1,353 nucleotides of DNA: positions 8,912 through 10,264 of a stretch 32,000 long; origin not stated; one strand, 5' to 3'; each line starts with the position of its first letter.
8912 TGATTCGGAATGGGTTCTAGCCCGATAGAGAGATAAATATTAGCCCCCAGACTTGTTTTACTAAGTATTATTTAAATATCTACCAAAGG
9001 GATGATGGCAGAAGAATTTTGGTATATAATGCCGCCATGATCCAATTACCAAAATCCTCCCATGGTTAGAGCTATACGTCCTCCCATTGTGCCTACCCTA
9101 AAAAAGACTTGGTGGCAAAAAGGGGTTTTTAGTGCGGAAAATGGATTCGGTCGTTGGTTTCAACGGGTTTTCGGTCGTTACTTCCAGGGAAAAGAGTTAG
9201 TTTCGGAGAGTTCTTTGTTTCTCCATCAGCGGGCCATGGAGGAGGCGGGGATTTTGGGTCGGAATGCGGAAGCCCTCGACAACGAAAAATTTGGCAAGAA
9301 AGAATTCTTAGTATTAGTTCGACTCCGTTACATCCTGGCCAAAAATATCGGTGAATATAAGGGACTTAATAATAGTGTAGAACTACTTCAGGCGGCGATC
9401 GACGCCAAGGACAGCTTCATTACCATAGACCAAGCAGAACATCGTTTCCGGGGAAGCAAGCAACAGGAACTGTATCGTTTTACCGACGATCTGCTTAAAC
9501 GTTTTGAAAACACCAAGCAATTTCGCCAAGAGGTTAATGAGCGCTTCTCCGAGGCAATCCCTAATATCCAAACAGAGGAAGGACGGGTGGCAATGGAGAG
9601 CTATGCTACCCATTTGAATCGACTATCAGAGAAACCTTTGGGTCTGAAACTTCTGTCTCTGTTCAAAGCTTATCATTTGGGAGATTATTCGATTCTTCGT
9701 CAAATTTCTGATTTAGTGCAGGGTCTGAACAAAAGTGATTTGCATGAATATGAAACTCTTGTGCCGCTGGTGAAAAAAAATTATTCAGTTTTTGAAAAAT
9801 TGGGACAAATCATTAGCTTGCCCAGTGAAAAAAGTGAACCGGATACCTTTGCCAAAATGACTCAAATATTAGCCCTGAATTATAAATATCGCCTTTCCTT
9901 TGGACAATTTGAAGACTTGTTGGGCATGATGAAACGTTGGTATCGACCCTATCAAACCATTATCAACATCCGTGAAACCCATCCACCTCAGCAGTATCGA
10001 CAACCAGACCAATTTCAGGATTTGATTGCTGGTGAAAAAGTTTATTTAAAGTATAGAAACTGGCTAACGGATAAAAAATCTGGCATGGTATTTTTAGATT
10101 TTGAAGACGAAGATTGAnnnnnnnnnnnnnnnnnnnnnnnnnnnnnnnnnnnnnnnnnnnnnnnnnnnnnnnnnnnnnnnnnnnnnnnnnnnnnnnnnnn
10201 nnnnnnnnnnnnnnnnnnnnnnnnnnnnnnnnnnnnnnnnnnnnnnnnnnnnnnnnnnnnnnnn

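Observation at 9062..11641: Tandem pair of mutually homologous genes from a family I cannot place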

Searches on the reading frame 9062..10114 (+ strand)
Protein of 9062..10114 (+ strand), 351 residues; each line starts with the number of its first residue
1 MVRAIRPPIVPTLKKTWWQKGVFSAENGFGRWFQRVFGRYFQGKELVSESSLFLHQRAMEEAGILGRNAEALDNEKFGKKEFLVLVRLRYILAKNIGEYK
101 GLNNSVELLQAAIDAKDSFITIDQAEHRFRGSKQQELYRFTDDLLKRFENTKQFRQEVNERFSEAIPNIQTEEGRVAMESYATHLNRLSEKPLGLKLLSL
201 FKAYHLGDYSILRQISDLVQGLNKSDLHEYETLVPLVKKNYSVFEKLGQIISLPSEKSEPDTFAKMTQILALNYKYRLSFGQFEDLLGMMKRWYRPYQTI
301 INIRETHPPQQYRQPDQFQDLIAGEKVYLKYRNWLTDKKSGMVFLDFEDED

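Call 4: search_protein_families(library=pfam, proteins=[window:9062-10114:+], max_evalue=1)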
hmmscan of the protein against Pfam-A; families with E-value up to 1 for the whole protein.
window:9062-10114:+ (351 aa): 1 family
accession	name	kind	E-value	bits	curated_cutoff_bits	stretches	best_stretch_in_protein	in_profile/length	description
PF02376.21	CUT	-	0.13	12.7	24.4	1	313-339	45-71/79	CUT domain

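Call 5: search_protein_families(library=ncbifam, proteins=[window:9062-10114:+], max_evalue=1)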
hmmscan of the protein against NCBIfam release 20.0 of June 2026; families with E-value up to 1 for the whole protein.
window:9062-10114:+ (351 aa): 0 families

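Call 6: find_homologous_proteins(query=window:9062-10114:+)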
Query window:9062-10114:+ (351 aa): 59 proteins with E <= 0.001 among 1737 candidates.
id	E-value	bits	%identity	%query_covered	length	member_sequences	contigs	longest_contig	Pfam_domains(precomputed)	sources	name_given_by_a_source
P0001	6.2e-210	714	89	100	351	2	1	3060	-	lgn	-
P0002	6.0e-197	671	82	100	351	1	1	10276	-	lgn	-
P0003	1.8e-148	512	61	100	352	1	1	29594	-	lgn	-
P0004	6.0e-148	510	62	100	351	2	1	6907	-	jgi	jgi:hypothetical protein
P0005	1.8e-147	509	62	100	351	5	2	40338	-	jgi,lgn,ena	-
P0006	2.4e-147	508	62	100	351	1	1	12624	-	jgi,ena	-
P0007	2.7e-146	505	61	100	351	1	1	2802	-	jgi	jgi:hypothetical protein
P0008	1.4e-145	503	61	100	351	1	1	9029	-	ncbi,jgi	ncbi:MAG: hypothetical protein RLZZ490_892 [Cyanobacteriota bacterium]|jgi:hypothetical protein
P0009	5.1e-144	497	60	100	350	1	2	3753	-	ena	-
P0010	2.1e-131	456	57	100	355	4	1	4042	-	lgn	-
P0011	8.9e-131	454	57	97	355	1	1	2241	-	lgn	-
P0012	8.4e-130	451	54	99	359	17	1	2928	-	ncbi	ncbi:MAG: hypothetical protein ACKO1W_00440 [Microcystaceae cyanobacterium]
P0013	5.4e-129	448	55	99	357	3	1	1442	-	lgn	-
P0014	8.2e-129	448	56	94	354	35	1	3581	-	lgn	-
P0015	1.0e-126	441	64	85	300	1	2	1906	-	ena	-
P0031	5.8e-107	376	49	100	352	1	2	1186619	-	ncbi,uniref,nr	ncbi:hypothetical protein [Aphanothece sacrum]|uniref:Septum site-determining protein MinC n=1 Tax=A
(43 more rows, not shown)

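Call 7: search_protein_families(library=padloc, proteins=[window:9062-10114:+], max_evalue=1)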
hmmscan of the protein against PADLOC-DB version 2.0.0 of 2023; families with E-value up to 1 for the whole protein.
window:9062-10114:+ (351 aa): 0 families

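Call 25: search_solved_structures(query=A1, max_evalue=10)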
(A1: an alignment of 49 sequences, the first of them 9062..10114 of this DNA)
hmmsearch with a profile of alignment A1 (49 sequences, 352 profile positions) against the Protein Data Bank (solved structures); distinct sequences matched with E-value up to 10: 1.
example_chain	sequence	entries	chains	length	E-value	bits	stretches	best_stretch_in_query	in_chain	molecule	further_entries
4doh_A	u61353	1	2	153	0.61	12.1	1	192-230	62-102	Interleukin-20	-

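Call 29: find_related_loci(query=A2, collection=genome_contigs, flank=10000)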
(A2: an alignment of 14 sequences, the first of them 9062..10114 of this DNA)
Query A2 (351 aa) in genome_contigs; peptide patterns used: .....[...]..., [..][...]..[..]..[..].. (x = any residue, [..] = any of these).
167 stretches matched a pattern; 52 encode a relative of the query (tblastn E <= 1e-3); 51 distinct loci.
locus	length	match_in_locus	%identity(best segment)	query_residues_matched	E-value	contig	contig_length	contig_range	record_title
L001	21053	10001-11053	85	1-351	0e+0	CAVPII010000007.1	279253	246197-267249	MAG: uncultured cyanobacterium isolate MFD09964.bin.2.150 genome assembly, contig: contig_14876, whole genome shotgun se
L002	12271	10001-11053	63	1-351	4e-149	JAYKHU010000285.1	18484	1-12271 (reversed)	MAG: Synechocystis sp. isolate 27796 NODE_25621712, whole genome shotgun sequence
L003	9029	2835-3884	61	1-350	9e-139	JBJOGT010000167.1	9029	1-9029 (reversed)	MAG: Cyanobacteriota bacterium isolate sharkriverslough_2019_sw_WHONDRS-S19S_0042_B_bin.109 scaffold_961277, whole genom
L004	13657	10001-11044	54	4-351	6e-137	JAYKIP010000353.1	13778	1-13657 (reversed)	MAG: Merismopediaceae cyanobacterium isolate 487179 NODE_16593837, whole genome shotgun sequence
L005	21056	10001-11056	56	1-351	4e-136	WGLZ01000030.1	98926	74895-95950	MAG: Cyanobacteria bacterium RI_101 c_000000041865, whole genome shotgun sequence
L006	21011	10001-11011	55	14-350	3e-131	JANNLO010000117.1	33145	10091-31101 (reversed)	MAG: Snowella sp. SOY_38_metabat_116 SOY_38_k141_1468501, whole genome shotgun sequence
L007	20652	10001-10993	55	20-350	1e-130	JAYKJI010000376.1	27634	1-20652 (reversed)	MAG: Snowella sp. isolate 881055 NODE_49259302, whole genome shotgun sequence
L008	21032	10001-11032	53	2-351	5e-126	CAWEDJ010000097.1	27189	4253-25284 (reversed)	MAG: uncultured cyanobacterium isolate MFD03726.bin.1.203 genome assembly, contig: contig_39177, whole genome shotgun se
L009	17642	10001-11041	52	4-351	1e-125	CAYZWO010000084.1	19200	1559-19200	MAG TPA_asm: uncultured bacterium isolate binchicken_co209_185 genome assembly, contig: NODE_2526_length_19200_cov_5.053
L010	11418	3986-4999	53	14-351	2e-125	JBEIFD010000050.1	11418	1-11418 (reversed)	MAG: Merismopediaceae cyanobacterium isolate Sample-102-S2-bin-139 Sample_102_S2-bin_139-k141_534441, whole genome shotg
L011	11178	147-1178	53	2-351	5e-125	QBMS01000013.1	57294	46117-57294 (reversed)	MAG: Snowella sp. isolate ULC335bin1 scaffold13_size57294, whole genome shotgun sequence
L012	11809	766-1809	51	1-351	2e-120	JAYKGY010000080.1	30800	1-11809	MAG: Snowella sp. isolate 1321072 NODE_31226207, whole genome shotgun sequence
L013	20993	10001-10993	51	14-350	1e-115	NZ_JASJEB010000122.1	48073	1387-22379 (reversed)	MAG: Crocosphaera sp. isolate MO_202.B2 MO_202.c_950, whole genome shotgun sequence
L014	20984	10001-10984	51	17-350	7e-113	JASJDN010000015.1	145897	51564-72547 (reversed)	MAG: Crocosphaera sp. isolate MO_188.B44 MO_188.c_221, whole genome shotgun sequence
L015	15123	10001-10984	50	17-350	1e-111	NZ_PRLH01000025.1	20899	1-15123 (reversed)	Cyanothece sp. BG0011 unitig_113, whole genome shotgun sequence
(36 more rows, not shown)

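Call 33: predict_structure(alignment_id=A1)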
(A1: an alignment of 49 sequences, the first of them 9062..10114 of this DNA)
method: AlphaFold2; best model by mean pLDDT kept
length: 351 residues; sequences in the alignment: 49
mean_pLDDT: 82.2   pTM: 0.71
mean pLDDT of the five models: 82.2, 81.1, 81.0, 80.2, 78.7
residues with pLDDT >= 90: 139; 70-90: 160; 50-70: 23; < 50: 29
segments of 3 or more residues with pLDDT < 50: 1-17, 19-28
pLDDT, mean of each block of 10 residues (from residue 1): 31 42 45 53 73 90 92 89 91 87 88 87 88 93 90 92 92 92 91 83 71 88 89 92 87 86 94 91 91 91 86 82 89 83 70 35
secondary structure, 60 per line:
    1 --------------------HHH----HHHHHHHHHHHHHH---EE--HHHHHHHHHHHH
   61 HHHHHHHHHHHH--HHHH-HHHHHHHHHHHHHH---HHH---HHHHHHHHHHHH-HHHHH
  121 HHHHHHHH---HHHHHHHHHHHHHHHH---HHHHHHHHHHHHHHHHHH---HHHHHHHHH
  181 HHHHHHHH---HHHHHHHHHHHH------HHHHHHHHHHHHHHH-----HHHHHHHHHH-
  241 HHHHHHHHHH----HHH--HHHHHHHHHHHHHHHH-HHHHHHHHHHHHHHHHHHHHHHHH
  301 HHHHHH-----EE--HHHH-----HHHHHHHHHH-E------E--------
elements in order: H28-41 H49-72 H75-78 H80-93 H103-114 H116-128 H132-147 H151-168 H172-188 H192-203 H210-224 H230-239 H241-250 H260-275 H277-306 H316-319 H325-334

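Call 35: fold_search(model_id=the predicted structure, library=pdb)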
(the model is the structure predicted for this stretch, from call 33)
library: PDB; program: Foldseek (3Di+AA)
matches with E <= 10: 250; with E <= 0.001: 0
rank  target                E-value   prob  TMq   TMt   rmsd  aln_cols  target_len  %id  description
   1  4wd7_C                3.5e-01  0.08  0.10  0.12  27.0       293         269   12  Crystal structure of a bacterial Bestrophin homolog from Klebsiella pneumoniae by Zn-SAD phasing (released 2014-10-01)
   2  6ivk_C                3.9e-01  0.14  0.13  0.15  26.5       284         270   12  Crystal structure of a membrane protein G175A (released 2019-11-06)
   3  4tql_A                3.9e-01  0.10  0.10  0.14  34.8       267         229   12  Computationally designed three helix bundle (released 2014-10-15)
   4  6ivo_A                4.3e-01  0.10  0.11  0.14  26.6       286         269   12  Crystal structure of a membrane protein P208A (released 2019-11-06)
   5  6iv2_E                4.3e-01  0.08  0.11  0.12  26.4       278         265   14  Crystal structure of a bacterial Bestrophin homolog from Klebsiella pneumoniae with a mutation Y211A (released 2019-11-13)
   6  6iv3_E                5.5e-01  0.11  0.11  0.14  25.9       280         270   12  Crystal structure of a bacterial Bestrophin homolog from Klebsiella pneumoniae with a mutation W252A (released 2019-11-13)
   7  4tql_B                5.7e-01  0.10  0.10  0.14  34.3       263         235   13  Computationally designed three helix bundle (released 2014-10-15)
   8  6ivo_E                6.5e-01  0.11  0.13  0.15  26.1       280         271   12  Crystal structure of a membrane protein P208A (released 2019-11-06)
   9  6jlf_B                6.8e-01  0.07  0.11  0.13  27.4       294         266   13  Crystal structure of a bacterial Bestrophin homolog from Klebsiella pneumoniae D179A mutation - HR (released 2019-11-13)
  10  6ivm_A                7.1e-01  0.06  0.10  0.12  27.5       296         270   11  Crystal structure of a membrane protein P143A (released 2019-11-06)
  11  4wd7_E                7.4e-01  0.06  0.11  0.13  26.9       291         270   13  Crystal structure of a bacterial Bestrophin homolog from Klebsiella pneumoniae by Zn-SAD phasing (released 2014-10-01)
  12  6ivo_B                7.4e-01  0.06  0.10  0.12  26.1       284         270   13  Crystal structure of a membrane protein P208A (released 2019-11-06)
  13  6iv0_C                8.0e-01  0.10  0.12  0.15  26.8       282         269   10  Crystal structure of a bacterial Bestrophin homolog from Klebsiella pneumoniae with a mutation I180A (released 2019-11-13)
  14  6ivo_D                8.4e-01  0.06  0.10  0.12  27.4       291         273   13  Crystal structure of a membrane protein P208A (released 2019-11-06)
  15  6ivw_C                8.8e-01  0.08  0.12  0.14  25.9       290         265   13  Crystal structure of a bacterial Bestrophin homolog from Klebsiella pneumoniae with a mutation D269A (released 2019-11-13)
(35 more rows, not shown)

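Call 36: search_protein_representatives(alignment_id=A1)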
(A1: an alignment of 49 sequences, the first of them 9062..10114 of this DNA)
Query: 49 sequences, 352 profile positions. Proteins with E-value up to 0.001 (for the whole library): 224; up to 1e-10: 197; up to 1e-30: 155. The best 150 are listed.
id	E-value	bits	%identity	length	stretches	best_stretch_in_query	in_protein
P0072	5.2e-134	463.0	-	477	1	37-350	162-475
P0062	2.4e-132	457.6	-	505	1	21-352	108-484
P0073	1.4e-129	448.5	-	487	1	26-351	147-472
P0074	1.8e-129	448.1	-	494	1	12-351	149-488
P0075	4.6e-127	440.2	-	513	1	29-351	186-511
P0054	1.8e-124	431.6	-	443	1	21-341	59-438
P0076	2.0e-123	428.2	-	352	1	14-350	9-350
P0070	4.8e-119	413.8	-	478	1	23-351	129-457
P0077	6.7e-119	413.3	-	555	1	21-350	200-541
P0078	2.9e-117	408.0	-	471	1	26-351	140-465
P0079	4.4e-116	404.1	-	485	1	29-351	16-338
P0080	3.5e-114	397.8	-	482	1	24-338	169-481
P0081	9.0e-114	396.4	-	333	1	14-340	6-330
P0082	7.4e-112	390.1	-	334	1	15-336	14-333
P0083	3.3e-111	388.0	-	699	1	14-337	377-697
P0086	1.3e-109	382.8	-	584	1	30-338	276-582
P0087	4.1e-109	381.1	-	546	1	15-347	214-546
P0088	1.8e-108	379.0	-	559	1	30-338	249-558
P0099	1.1e-103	363.3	-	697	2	26-336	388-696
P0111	7.0e-98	344.2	-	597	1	37-336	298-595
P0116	1.2e-94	333.5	-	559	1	27-340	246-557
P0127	1.6e-89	316.7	-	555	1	29-339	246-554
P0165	7.2e-69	248.8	-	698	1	8-333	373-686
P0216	1.3e-34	136.1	-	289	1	11-154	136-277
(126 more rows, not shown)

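Call 37: search_protein_families(library=pfam, proteins=[P0083, P0099, P0165, P0111, P0086, P0077, P0088, P0116, P0127, P0087], max_evalue=0.1)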
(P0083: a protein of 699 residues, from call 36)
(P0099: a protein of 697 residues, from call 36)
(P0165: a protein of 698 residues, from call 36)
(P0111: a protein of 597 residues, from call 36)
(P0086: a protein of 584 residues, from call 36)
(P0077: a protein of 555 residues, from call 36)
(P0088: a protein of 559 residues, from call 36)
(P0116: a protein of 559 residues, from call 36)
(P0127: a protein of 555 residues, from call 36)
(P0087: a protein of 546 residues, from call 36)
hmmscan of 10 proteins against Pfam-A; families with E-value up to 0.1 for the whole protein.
P0083 (699 aa): 8 families
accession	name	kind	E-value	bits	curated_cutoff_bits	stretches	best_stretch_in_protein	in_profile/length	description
PF00069.31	Pkinase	-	1e-37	130.4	31.7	1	34-293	1-258/263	Protein kinase domain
PF07714.23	PK_Tyr_Ser-Thr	-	2.4e-16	60.3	23.1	1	37-243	4-201/258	Protein tyrosine and serine/threonine kinase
PF03109.22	ABC1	-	0.00022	20.9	22.9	1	112-188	142-216/244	ABC1 atypical kinase-like domain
PF01636.29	APH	-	0.0043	17.3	23.2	1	80-184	93-195/239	Phosphotransferase enzyme family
PF14531.12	Kinase-like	-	0.0085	15.8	25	1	137-285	143-289/289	Kinase-like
PF04257.20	Exonuc_V_gamma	-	0.018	14.7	25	1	500-572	68-141/314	Exodeoxyribonuclease V, gamma subunit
PF13221.11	DUF4029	-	0.022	15.9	25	1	572-614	42-86/96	Protein of unknown function (DUF4029)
PF01633.27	Choline_kinase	-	0.098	12.4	29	0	160-183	165-188/300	Choline/ethanolamine kinase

P0099 (697 aa): 2 families
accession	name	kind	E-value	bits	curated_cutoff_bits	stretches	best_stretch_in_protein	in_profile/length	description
PF04354.18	ZipA_C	-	0.0044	17.3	23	0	376-422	19-64/128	ZipA, C-terminal FtsZ-binding domain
PF15300.11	INT_SG_DDX_CT_C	-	0.056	13.5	27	0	452-483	13-44/63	INTS6/SAGE1/DDX26B/CT45 C-terminus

P0165 (698 aa): 5 families
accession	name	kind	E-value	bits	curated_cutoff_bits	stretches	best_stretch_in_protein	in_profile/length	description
PF00069.31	Pkinase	-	9.6e-36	123.9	31.7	1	34-277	1-251/263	Protein kinase domain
PF07714.23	PK_Tyr_Ser-Thr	-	7.5e-17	61.9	23.1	1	37-235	4-197/258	Protein tyrosine and serine/threonine kinase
PF01636.29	APH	-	2.2e-05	24.8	23.2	0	85-156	38-109/239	Phosphotransferase enzyme family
PF10310.14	DUF5427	-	0.005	16.3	25.1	1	280-430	28-179/461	Family of unknown function (DUF5427)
PF17667.7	Pkinase_fungal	-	0.018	14.2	24.1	1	143-219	291-371/387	Fungal protein kinase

P0111 (597 aa): 0 families

P0086 (584 aa): 0 families

P0077 (555 aa): 0 families

P0088 (559 aa): 0 families

P0116 (559 aa): 1 family
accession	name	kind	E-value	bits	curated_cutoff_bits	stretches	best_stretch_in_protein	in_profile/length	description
PF19131.5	DUF5814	-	0.049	13.7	25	1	315-376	39-98/148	Family of unknown function (DUF5814)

P0127 (555 aa): 0 families

P0087 (546 aa): 0 families

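Call 51: fold_search(model_id=the predicted structure, library=viral)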
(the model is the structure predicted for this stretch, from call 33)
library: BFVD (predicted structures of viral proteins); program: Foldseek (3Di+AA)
matches with E <= 10: 189; with E <= 0.001: 0
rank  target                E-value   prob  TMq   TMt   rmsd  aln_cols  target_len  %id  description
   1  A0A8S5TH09            4.8e-01  0.11  0.13  0.07  39.4       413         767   12  Uncharacterized protein [Myoviridae sp. ctIty1]
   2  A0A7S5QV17            5.0e-01  0.08  0.10  0.09  31.4       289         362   10  (no name in the UniProt tables at hand)
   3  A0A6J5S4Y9            7.1e-01  0.08  0.14  0.08  20.1       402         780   15  Uncharacterized protein [uncultured Caudovirales phage]
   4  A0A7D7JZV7            7.4e-01  0.06  0.09  0.06  32.4       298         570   10  (no name in the UniProt tables at hand)
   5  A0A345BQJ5            9.5e-01  0.14  0.14  0.13  22.1       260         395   10  (no name in the UniProt tables at hand)
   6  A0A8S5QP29            9.9e-01  0.08  0.13  0.16  24.2       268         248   12  Uncharacterized protein [Siphoviridae sp. ctWhx86]
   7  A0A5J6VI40            1.0e+00  0.07  0.12  0.13  33.8       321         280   12  Uncharacterized protein [Megaviridae environmental sample]
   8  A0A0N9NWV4            1.1e+00  0.11  0.14  0.05  41.2       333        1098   15  (no name in the UniProt tables at hand)
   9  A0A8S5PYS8            1.1e+00  0.06  0.09  0.05  35.3       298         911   12  Tail fiber protein [Podoviridae sp. ctIlO27]
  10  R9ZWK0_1              1.2e+00  0.06  0.11  0.06  22.5       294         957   12  Structural protein [Cellulophaga phage phi17:2]
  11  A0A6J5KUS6            1.2e+00  0.04  0.09  0.07  32.3       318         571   12  Endonuclease subunit [uncultured Caudovirales phage]
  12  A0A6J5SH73            1.3e+00  0.07  0.13  0.07  45.7       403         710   12  Uncharacterized protein [uncultured Caudovirales phage]
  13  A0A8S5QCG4            1.4e+00  0.06  0.12  0.09  32.4       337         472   15  STRUCTURAL MAINTENANCE OF CHROMOSOMES PROTEIN [Siphoviridae sp. ctqBH20]
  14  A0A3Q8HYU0            1.4e+00  0.06  0.11  0.10  32.3       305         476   11  (no name in the UniProt tables at hand)
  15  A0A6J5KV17            1.4e+00  0.04  0.09  0.11  37.3       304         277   10  Uncharacterized protein [uncultured Caudovirales phage]
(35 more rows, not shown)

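Call 77: search_protein_families(library=phrogs, proteins=[window:9062-10114:+], max_evalue=0.1)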
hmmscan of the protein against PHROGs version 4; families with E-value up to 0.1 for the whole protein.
window:9062-10114:+ (351 aa): 0 families

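Call 81: find_encoding_contigs(protein=P0165, flank=8000, max_places=2)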
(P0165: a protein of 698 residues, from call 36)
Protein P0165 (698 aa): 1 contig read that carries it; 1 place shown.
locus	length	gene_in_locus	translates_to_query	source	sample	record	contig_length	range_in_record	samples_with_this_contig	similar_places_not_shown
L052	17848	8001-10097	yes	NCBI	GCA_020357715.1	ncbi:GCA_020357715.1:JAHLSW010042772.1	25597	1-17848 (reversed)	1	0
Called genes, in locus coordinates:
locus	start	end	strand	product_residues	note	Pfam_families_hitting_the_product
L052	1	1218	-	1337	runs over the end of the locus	-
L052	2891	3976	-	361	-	PF00208:ELFV_dehydrog (weak)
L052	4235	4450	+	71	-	PF11211:DUF2997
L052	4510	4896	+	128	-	PF06868:DUF1257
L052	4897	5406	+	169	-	PF13370:Fer4_13, PF13459:Fer4_15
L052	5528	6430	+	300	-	-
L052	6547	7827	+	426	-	PF08245:Mur_ligase_M (weak), PF02875:Mur_ligase_C (weak), PF27239:FOL3_C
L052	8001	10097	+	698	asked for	PF00069:Pkinase, PF07714:PK_Tyr_Ser-Thr, PF01636:APH (faint)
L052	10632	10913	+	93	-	PF02617:ClpS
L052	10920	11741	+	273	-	PF02517:Rce1-like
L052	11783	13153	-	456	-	PF05195:AMP_N, PF00557:Peptidase_M24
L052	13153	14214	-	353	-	PF00155:Aminotran_1_2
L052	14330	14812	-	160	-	-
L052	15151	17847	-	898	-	?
